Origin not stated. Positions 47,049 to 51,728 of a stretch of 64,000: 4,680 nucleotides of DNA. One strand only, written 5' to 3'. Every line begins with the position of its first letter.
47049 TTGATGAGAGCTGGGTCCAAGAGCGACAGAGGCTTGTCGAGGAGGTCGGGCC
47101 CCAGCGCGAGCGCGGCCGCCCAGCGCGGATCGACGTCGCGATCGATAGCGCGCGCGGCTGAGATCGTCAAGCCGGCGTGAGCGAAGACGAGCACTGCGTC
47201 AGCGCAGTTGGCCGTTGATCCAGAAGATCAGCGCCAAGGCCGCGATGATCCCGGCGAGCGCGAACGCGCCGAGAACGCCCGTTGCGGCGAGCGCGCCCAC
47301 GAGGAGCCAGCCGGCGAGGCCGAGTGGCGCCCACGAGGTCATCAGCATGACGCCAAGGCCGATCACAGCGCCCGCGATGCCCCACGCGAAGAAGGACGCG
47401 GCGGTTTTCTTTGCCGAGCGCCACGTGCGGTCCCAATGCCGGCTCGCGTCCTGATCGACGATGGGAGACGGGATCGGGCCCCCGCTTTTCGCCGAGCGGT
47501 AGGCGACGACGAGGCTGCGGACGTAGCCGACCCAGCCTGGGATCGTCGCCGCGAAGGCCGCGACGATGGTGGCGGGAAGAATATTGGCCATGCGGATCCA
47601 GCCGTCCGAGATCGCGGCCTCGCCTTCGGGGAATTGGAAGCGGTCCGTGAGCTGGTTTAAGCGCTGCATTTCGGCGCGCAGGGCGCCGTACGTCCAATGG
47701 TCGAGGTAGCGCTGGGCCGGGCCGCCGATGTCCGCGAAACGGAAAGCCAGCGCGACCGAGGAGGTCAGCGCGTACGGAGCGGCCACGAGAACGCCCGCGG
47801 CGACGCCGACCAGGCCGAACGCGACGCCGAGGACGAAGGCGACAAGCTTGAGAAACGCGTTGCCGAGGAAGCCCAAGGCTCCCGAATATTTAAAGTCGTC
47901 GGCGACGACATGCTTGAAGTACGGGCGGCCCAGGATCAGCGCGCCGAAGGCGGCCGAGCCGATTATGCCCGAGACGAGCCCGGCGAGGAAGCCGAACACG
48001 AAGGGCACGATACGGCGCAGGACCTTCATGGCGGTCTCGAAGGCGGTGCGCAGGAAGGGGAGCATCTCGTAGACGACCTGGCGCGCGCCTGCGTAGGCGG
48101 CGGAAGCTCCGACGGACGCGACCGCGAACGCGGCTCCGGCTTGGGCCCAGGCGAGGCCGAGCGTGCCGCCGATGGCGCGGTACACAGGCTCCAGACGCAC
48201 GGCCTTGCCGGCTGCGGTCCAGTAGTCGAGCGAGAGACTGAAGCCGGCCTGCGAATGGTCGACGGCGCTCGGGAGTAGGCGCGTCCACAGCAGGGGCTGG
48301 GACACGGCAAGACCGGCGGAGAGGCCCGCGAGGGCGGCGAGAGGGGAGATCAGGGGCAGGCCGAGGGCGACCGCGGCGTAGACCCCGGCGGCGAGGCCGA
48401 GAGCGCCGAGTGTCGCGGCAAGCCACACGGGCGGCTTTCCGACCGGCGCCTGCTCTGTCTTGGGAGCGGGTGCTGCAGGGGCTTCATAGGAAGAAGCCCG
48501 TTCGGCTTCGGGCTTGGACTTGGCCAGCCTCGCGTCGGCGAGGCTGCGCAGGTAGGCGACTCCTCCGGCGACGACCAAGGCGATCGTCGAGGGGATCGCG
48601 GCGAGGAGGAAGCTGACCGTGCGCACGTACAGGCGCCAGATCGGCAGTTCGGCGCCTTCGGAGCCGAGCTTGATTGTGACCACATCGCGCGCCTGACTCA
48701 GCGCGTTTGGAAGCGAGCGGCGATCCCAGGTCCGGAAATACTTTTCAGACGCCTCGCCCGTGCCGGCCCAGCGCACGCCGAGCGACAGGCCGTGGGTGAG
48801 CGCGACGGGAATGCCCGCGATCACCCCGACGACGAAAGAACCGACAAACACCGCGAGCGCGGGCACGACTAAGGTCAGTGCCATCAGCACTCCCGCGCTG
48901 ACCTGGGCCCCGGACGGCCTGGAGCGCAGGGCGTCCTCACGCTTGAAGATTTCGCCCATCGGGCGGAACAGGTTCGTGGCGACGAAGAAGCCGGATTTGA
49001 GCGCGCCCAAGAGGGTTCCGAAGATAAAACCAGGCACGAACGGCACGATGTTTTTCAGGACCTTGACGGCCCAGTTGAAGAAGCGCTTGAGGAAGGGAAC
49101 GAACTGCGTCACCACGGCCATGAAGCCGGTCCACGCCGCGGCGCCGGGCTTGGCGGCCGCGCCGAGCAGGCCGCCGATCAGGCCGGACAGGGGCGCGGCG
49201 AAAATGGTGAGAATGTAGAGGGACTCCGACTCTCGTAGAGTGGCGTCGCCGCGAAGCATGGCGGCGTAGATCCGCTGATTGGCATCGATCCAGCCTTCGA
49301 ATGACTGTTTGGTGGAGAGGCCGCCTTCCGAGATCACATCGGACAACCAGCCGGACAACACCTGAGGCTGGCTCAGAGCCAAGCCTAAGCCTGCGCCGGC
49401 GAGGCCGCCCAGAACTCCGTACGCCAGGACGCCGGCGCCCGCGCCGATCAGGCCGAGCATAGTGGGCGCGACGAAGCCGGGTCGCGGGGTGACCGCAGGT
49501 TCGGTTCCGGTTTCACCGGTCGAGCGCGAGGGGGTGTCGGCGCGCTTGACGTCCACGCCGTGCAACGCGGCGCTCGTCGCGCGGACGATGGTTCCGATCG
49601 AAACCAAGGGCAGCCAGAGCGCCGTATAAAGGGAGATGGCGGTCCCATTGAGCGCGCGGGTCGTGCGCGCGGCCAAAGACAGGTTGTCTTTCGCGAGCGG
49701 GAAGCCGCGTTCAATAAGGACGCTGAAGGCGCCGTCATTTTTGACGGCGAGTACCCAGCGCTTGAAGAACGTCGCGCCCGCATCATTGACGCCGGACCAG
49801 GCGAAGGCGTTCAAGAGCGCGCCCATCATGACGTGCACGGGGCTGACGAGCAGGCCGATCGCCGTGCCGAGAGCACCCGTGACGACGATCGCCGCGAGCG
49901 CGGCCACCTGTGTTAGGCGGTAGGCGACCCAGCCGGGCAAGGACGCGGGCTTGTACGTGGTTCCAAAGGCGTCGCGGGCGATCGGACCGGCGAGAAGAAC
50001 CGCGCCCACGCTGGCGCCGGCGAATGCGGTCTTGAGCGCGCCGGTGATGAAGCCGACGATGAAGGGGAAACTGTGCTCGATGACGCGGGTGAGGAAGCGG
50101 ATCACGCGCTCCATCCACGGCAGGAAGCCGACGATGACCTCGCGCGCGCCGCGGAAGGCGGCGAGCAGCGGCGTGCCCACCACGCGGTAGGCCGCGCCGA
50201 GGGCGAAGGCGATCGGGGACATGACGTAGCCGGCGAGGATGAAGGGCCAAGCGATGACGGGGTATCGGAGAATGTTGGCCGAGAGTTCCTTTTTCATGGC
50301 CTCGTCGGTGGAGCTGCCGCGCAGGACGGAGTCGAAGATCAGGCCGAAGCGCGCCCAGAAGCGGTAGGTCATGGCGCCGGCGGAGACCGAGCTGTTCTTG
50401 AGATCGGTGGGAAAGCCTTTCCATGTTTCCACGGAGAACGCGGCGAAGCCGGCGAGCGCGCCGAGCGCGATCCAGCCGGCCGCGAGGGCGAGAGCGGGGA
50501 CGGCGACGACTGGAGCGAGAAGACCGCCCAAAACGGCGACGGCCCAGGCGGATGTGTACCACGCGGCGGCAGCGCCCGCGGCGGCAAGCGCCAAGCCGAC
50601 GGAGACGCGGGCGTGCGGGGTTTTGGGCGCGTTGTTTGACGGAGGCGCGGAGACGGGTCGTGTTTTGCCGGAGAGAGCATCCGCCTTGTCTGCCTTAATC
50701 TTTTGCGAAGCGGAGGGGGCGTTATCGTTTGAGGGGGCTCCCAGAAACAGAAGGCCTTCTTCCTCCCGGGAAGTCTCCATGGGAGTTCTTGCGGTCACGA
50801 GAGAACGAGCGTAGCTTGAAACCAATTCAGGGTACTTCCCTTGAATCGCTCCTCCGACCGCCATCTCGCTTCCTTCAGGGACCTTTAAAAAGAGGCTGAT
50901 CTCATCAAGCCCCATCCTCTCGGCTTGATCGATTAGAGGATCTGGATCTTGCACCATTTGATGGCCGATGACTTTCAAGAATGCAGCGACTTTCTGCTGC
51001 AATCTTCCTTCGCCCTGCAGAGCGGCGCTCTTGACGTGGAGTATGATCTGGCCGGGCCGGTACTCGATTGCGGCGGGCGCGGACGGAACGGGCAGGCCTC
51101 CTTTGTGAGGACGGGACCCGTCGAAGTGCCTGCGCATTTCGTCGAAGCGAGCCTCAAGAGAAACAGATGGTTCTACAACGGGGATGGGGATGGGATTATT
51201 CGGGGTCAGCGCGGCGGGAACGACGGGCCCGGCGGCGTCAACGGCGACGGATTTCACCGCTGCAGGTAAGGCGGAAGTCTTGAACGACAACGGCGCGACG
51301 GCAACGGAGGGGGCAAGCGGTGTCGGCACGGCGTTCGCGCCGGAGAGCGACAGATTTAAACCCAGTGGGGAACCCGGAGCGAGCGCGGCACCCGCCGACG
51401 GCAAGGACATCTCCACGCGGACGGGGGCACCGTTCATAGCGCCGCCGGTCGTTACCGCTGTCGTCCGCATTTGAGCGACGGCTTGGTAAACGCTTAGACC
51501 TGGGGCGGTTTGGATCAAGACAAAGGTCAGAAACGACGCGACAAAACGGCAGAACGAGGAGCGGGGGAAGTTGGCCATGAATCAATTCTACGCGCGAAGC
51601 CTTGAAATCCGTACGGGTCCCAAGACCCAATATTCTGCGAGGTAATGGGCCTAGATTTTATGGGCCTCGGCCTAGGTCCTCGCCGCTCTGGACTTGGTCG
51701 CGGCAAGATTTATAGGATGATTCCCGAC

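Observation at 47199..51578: Giant polytopic membrane protein built from three internal repeats of about 340 aa, with no recognisable family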

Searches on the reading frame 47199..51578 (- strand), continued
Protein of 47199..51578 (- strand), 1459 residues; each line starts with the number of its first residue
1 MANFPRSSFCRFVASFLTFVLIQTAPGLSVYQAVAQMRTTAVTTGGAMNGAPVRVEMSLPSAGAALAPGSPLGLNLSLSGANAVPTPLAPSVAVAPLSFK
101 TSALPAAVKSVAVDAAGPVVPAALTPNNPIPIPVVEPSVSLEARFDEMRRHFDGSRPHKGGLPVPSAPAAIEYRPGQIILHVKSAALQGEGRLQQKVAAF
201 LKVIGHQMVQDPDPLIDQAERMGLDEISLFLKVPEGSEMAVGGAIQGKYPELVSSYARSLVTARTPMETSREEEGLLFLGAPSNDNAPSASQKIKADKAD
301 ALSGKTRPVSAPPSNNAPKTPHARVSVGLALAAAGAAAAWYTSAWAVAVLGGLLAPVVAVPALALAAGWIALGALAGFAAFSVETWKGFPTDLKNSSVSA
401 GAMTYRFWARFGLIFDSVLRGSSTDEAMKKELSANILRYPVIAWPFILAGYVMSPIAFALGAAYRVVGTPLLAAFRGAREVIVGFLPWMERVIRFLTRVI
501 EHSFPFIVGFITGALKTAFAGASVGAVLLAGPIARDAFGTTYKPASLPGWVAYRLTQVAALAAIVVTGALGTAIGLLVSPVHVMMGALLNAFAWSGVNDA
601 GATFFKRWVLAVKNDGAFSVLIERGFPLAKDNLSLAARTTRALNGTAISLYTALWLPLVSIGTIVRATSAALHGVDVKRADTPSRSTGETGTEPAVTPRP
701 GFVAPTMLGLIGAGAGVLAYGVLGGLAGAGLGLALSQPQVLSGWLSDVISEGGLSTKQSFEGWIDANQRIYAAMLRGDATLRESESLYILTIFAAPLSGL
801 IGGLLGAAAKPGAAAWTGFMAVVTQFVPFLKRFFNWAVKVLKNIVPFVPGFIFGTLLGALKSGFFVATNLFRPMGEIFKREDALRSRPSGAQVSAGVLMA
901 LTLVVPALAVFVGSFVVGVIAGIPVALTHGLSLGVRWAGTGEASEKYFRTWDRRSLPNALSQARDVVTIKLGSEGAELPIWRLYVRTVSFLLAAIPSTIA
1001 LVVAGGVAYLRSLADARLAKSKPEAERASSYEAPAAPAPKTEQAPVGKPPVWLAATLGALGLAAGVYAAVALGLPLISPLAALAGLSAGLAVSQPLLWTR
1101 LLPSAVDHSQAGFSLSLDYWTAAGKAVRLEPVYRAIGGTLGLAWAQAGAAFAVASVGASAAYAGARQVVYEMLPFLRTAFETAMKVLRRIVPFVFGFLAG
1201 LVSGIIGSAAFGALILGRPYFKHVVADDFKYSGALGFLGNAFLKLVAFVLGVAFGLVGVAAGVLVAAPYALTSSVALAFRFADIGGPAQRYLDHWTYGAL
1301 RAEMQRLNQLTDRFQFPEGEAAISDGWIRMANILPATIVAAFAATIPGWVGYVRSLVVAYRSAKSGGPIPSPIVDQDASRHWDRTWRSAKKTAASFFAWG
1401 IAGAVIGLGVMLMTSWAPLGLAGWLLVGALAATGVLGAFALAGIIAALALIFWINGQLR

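Call 53: find_related_loci(query=A1, collection=genome_contigs, flank=6000)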
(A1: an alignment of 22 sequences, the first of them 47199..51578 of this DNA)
Query A1 (1459 aa) in genome_contigs; peptide patterns used: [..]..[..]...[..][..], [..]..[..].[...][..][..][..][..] (x = any residue, [..] = any of these).
42 stretches matched a pattern; 20 encode a relative of the query (tblastn E <= 1e-3); 18 distinct loci.
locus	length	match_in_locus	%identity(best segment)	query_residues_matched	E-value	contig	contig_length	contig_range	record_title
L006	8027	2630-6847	68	1-1459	0e+0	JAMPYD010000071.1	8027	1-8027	MAG: Elusimicrobiota bacterium isolate R2F_R2FSRR_metabat.61 R2F_C5334, whole genome shotgun sequence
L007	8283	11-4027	69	72-1459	0e+0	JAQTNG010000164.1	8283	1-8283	MAG: Elusimicrobia bacterium isolate STA_59 NODE_18559_length_8283_cov_2.311550_Sandtown_A, whole genome shotgun sequenc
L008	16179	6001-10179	69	1-1459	0e+0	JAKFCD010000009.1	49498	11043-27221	MAG: Elusimicrobiota bacterium isolate LC012 contig-124_718, whole genome shotgun sequence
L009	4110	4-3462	64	334-1459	0e+0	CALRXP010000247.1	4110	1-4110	MAG: Candidatus Endomicrobium trichonymphae isolate JJ-MEM5D2-223-10-m2-bin112 genome assembly, contig: JJ-MEM5D2-223-C1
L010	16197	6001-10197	65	1-1459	0e+0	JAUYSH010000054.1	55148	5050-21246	MAG: Elusimicrobiota bacterium isolate C5_metabat.bin.68 C5_k141_400848, whole genome shotgun sequence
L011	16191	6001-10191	58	8-1459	0e+0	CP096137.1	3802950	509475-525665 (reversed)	MAG: Elusimicrobiota bacterium isolate JAD_PAG50586_1 chromosome, complete genome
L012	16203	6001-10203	53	3-1458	0e+0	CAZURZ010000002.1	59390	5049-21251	MAG TPA_asm: uncultured Elusimicrobia sp. isolate SRP287453_co1_212 genome assembly, contig: NODE_758_length_59390_cov_7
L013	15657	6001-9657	47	299-1459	0e+0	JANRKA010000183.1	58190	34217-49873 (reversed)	MAG: Elusimicrobiota bacterium isolate bins.479 k141_371814, whole genome shotgun sequence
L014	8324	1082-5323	45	1-1459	0e+0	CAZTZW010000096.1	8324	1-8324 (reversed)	MAG TPA_asm: uncultured Elusimicrobia sp. isolate SRP302895_co1_139 genome assembly, contig: NODE_17596_length_8324_cov_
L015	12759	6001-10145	69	1-1459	0e+0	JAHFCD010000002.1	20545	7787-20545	MAG: Elusimicrobia bacterium isolate nzgw213 NODE_2383_length_20546_cov_2.725728, whole genome shotgun sequence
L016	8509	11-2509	61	254-1459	0e+0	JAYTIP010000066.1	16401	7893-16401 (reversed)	MAG: Elusimicrobiota bacterium isolate GFS_2774 GFS_2774_65, whole genome shotgun sequence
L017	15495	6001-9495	48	347-1459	0e+0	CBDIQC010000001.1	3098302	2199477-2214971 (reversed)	MAG: uncultured Elusimicrobia bacterium isolate NI882-mx-bin12 genome assembly, contig: N-N882-C16, whole genome shotgun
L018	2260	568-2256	65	1-1324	4e-149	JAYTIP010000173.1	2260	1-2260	MAG: Elusimicrobiota bacterium isolate GFS_2774 GFS_2774_172, whole genome shotgun sequence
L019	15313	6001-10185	29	278-1458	4e-59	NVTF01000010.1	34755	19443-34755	MAG: Elusimicrobia bacterium isolate NORP122 Contig_source1383C_2638, whole genome shotgun sequence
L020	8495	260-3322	34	357-1370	3e-49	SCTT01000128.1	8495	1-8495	MAG: bacterium isolate FW305_bin.15 FW305_bin.15-9407-1, whole genome shotgun sequence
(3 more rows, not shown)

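Call 68: find_encoding_contigs(protein=P0001, flank=1000, max_places=2)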
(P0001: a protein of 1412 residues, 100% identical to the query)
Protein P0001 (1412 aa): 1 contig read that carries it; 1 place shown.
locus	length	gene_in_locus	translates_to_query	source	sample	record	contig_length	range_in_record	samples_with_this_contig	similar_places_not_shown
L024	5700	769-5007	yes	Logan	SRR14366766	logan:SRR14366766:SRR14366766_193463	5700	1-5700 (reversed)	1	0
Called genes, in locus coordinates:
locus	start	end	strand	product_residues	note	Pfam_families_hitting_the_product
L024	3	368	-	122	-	?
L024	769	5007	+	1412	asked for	-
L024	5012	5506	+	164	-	PF04307:YdjM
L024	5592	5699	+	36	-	?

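Call 71: find_related_loci(query=A1, collection=viral_contigs, flank=5000)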
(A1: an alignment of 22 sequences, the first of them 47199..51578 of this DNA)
Query A1 (1459 aa) in viral_contigs; peptide patterns used: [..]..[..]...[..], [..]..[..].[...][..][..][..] (x = any residue, [..] = any of these).
19 stretches matched a pattern, but none encodes a relative of the query by tblastn (E <= 1e-3).

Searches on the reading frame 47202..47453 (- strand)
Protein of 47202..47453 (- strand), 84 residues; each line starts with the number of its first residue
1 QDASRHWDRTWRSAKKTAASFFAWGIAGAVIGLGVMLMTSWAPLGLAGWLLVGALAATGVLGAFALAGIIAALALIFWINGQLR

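Call 31: search_protein_families(library=pfam, proteins=[window:47202-47453:-], max_evalue=10)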
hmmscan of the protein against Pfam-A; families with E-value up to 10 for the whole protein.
window:47202-47453:- (84 aa): 2 families
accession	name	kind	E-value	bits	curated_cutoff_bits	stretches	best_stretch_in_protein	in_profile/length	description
PF20990.2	DUF2207_C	-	0.31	11.1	33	1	12-75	128-182/247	Predicted membrane protein (DUF2207) C-terminal domain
PF25587.1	Rv2743c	-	0.65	10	27.7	1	9-66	20-74/237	Rv2743c family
